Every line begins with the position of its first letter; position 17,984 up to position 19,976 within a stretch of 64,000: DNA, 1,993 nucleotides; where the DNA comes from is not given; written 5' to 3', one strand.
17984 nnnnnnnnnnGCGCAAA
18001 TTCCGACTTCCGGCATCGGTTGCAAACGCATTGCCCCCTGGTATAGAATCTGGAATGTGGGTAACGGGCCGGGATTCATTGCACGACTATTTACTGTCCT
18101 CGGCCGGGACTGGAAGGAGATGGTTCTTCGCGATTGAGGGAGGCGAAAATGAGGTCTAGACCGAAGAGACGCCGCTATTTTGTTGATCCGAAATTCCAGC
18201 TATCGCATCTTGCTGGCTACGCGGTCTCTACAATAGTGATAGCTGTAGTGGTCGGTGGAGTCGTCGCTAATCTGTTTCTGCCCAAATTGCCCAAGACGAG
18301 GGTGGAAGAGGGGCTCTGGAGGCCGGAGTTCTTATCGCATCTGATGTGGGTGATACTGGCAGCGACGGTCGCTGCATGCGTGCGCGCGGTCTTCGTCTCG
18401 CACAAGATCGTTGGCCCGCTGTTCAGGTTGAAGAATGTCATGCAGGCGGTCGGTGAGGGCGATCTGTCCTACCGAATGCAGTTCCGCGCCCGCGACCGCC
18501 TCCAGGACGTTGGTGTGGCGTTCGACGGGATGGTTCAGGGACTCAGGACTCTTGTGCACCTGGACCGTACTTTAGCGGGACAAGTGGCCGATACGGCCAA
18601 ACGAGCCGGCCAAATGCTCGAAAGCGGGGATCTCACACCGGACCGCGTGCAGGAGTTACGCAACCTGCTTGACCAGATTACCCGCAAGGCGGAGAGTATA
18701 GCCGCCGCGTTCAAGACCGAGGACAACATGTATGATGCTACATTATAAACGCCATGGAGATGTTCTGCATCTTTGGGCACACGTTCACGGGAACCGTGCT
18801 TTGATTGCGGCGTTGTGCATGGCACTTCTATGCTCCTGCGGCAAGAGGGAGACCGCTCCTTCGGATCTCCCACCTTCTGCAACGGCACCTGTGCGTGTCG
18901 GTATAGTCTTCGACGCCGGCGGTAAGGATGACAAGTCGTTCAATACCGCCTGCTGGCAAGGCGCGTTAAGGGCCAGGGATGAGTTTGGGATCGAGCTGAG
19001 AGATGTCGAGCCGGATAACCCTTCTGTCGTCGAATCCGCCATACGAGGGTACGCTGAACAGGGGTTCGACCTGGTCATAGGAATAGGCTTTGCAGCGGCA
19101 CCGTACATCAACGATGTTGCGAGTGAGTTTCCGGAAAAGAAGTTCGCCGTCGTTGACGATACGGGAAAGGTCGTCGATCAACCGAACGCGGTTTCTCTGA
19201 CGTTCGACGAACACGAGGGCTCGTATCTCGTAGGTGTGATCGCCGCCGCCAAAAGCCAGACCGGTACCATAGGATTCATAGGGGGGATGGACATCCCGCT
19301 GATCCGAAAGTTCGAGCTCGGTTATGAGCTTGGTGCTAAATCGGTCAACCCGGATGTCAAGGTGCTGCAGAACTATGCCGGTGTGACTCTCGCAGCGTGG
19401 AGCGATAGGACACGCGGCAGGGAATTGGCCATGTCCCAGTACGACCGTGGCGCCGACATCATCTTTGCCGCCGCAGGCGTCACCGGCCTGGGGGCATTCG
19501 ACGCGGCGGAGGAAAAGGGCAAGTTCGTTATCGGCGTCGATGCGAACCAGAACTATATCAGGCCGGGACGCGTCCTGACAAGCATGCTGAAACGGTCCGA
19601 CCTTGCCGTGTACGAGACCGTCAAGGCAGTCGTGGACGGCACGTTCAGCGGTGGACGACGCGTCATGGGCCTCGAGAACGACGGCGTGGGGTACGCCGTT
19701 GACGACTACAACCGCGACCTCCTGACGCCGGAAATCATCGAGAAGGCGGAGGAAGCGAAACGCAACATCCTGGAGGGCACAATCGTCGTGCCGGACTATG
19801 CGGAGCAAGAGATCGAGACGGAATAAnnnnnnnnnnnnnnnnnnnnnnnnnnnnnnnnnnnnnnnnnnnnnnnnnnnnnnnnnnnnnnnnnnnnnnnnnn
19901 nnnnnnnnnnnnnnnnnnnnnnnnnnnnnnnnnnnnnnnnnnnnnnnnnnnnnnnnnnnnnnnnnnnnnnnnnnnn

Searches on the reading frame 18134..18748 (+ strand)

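Call 23: search_protein_families(library=pfam, proteins=[window:18134-18748:+], max_evalue=0.00001)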
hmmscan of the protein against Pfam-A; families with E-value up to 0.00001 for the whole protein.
window:18134-18748:+ (204 aa): 1 family
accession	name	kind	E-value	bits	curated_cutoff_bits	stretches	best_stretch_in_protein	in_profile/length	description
PF00672.30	HAMP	-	2.5e-09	37.7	25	1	87-138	1-52/53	HAMP domain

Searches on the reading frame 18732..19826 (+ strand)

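Call 23: search_protein_families(library=pfam, proteins=[window:18732-19826:+], max_evalue=0.00001)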
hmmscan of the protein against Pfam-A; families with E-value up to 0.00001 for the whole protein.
window:18732-19826:+ (364 aa): 1 family
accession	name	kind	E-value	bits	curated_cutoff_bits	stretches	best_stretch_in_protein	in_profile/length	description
PF02608.20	Bmp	-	1.1e-63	215.4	24.1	1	57-343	4-291/301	ABC transporter substrate-binding protein PnrA-like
